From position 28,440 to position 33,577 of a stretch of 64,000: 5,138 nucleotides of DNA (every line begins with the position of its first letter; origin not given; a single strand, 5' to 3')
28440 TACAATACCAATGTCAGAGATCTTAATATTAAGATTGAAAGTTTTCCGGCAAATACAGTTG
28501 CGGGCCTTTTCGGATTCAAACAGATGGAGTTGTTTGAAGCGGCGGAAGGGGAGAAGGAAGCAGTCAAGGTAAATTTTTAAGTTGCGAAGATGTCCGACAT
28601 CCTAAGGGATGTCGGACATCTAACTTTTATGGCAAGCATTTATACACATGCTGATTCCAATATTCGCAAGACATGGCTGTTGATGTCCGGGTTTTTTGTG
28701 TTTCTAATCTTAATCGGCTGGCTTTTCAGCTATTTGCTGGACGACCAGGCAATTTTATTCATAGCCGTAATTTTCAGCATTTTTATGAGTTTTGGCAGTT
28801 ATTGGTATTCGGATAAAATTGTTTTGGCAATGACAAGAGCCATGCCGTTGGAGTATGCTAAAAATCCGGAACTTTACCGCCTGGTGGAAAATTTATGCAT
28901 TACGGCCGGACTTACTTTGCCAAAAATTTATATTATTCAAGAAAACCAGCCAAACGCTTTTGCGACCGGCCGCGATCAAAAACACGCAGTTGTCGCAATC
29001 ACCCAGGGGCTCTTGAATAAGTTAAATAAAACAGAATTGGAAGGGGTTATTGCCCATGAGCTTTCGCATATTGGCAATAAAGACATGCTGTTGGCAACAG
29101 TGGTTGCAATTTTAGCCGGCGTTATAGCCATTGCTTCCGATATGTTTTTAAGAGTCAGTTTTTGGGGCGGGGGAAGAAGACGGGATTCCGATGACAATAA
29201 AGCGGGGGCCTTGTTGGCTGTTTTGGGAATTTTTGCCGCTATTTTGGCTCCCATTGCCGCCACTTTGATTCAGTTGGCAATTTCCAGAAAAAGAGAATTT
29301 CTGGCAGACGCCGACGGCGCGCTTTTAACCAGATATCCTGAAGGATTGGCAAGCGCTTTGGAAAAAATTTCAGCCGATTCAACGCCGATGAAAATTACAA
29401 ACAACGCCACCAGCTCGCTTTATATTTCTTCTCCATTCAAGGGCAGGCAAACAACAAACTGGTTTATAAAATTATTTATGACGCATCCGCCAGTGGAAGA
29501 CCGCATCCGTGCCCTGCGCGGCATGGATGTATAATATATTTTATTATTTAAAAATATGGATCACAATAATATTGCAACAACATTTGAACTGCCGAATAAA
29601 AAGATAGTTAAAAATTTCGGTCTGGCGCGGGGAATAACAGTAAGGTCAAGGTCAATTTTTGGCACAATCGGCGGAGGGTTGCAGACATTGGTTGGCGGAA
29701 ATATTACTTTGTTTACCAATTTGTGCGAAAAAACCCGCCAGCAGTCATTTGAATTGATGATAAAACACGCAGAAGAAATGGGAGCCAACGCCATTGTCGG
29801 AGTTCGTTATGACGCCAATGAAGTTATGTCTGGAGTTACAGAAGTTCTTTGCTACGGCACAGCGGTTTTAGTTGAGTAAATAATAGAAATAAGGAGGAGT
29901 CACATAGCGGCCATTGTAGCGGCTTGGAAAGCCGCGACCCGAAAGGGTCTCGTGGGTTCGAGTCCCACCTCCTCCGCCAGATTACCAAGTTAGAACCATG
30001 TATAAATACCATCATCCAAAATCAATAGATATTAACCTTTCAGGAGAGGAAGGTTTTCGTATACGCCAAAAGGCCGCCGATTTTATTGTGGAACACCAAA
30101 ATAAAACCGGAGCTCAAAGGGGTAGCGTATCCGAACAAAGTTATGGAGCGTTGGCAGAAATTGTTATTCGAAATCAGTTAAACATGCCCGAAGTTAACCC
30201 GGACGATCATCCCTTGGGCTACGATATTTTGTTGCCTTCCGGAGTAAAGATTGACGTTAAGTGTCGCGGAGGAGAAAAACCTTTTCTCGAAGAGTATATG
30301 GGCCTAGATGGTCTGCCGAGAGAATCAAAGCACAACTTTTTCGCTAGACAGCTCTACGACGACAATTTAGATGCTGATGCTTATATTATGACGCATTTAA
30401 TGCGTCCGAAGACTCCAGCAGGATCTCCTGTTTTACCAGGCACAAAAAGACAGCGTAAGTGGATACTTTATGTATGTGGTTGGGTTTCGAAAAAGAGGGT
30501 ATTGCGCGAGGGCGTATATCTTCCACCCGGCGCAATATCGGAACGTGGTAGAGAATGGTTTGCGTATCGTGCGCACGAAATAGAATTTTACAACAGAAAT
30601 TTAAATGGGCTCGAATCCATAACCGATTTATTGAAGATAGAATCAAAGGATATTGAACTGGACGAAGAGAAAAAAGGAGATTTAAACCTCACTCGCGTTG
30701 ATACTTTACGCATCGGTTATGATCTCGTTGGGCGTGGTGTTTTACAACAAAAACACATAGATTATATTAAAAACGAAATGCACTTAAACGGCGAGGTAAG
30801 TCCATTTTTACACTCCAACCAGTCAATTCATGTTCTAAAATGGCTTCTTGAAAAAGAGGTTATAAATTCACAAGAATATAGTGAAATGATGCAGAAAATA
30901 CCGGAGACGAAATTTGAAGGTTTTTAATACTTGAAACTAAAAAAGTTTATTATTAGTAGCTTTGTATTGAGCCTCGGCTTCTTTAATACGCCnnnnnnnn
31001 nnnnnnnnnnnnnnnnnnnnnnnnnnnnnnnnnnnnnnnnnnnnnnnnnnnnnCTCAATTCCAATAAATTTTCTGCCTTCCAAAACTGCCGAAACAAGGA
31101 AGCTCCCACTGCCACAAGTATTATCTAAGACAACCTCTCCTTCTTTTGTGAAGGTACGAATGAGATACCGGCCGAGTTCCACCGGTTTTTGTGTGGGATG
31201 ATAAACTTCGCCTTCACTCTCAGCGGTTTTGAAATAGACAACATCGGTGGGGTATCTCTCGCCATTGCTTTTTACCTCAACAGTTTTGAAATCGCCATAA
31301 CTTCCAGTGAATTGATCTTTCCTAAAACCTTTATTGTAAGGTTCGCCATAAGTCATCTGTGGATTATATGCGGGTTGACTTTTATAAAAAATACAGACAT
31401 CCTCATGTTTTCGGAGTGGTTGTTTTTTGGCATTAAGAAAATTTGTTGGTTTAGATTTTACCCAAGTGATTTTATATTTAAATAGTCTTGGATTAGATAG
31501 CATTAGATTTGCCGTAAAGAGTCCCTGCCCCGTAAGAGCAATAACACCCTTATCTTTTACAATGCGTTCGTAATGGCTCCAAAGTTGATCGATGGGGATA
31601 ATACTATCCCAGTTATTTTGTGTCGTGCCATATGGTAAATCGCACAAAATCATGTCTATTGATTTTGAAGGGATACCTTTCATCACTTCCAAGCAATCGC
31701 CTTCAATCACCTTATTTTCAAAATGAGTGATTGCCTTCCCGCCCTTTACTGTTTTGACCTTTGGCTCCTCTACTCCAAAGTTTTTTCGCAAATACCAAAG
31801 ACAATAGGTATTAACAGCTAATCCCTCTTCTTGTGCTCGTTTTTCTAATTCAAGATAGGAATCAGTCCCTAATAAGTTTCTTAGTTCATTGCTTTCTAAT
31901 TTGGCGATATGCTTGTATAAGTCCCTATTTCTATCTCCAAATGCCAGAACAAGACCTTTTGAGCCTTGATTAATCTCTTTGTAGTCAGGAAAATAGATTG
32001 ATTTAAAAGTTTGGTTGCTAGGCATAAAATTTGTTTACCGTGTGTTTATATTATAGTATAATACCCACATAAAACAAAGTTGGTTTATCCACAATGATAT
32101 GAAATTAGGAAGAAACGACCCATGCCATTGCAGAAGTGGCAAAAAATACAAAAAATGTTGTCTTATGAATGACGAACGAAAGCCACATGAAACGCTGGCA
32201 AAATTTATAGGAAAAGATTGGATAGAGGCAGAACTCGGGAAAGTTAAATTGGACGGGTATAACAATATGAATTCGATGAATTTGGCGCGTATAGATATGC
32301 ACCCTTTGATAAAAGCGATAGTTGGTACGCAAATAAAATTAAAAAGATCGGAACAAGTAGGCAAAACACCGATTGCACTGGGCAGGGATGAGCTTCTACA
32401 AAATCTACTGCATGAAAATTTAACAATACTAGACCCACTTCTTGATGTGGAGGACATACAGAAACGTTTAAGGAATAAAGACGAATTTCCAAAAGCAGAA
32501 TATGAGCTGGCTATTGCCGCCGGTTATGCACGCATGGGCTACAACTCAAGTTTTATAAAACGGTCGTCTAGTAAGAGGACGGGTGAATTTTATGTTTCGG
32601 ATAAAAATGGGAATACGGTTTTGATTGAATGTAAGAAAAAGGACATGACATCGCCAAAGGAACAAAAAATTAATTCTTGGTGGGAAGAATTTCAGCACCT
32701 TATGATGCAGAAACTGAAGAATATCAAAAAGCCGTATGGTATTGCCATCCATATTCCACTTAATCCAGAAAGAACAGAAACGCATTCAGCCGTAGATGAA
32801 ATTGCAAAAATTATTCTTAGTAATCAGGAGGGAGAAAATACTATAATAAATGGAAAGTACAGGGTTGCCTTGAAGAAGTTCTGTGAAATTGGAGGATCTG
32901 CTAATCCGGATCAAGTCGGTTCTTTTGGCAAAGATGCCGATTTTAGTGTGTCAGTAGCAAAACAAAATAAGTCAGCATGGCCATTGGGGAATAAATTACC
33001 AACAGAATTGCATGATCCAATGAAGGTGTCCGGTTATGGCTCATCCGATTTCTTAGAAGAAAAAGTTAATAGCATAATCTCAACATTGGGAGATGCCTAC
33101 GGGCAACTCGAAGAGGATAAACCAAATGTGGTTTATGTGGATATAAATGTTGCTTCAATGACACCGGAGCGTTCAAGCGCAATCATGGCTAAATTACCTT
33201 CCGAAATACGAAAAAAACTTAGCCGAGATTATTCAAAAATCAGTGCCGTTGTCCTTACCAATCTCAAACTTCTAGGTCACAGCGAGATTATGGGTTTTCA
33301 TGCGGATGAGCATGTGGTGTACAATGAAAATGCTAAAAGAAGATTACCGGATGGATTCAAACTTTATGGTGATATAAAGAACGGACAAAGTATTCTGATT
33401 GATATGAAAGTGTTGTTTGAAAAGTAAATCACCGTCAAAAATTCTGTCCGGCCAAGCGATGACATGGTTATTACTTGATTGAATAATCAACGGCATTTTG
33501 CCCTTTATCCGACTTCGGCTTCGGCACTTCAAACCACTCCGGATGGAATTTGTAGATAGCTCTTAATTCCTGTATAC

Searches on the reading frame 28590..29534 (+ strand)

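Call 79: search_protein_families(library=pfam, proteins=[window:28590-29534:+], max_evalue=0.0001)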
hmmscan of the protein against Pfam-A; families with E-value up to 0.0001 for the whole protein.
window:28590-29534:+ (314 aa): 1 family
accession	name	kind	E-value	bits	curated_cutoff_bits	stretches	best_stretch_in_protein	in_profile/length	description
PF01435.24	Peptidase_M48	-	1.7e-32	113.2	20.3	1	91-312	3-185/186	Peptidase family M48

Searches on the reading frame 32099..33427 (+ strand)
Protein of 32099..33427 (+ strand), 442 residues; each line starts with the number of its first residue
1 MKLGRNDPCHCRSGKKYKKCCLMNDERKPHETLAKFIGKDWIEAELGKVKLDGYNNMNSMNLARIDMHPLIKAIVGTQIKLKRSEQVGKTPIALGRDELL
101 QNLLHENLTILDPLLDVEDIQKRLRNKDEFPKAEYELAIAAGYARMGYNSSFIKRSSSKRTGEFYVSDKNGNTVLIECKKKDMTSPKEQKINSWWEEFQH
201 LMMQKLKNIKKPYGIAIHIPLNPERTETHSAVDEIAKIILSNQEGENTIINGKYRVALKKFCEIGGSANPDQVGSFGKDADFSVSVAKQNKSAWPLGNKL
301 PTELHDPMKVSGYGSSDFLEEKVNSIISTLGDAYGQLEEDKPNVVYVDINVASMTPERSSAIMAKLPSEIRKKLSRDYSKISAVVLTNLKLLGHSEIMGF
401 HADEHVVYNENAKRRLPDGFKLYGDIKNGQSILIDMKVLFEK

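Call 79: search_protein_families(library=pfam, proteins=[window:32099-33427:+], max_evalue=0.0001)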
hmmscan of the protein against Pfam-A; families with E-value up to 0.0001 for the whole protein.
window:32099-33427:+ (442 aa): 1 family
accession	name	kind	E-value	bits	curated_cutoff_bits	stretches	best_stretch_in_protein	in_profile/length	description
PF02810.21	SEC-C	-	3.5e-07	30.4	20.4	1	5-22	1-18/19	SEC-C motif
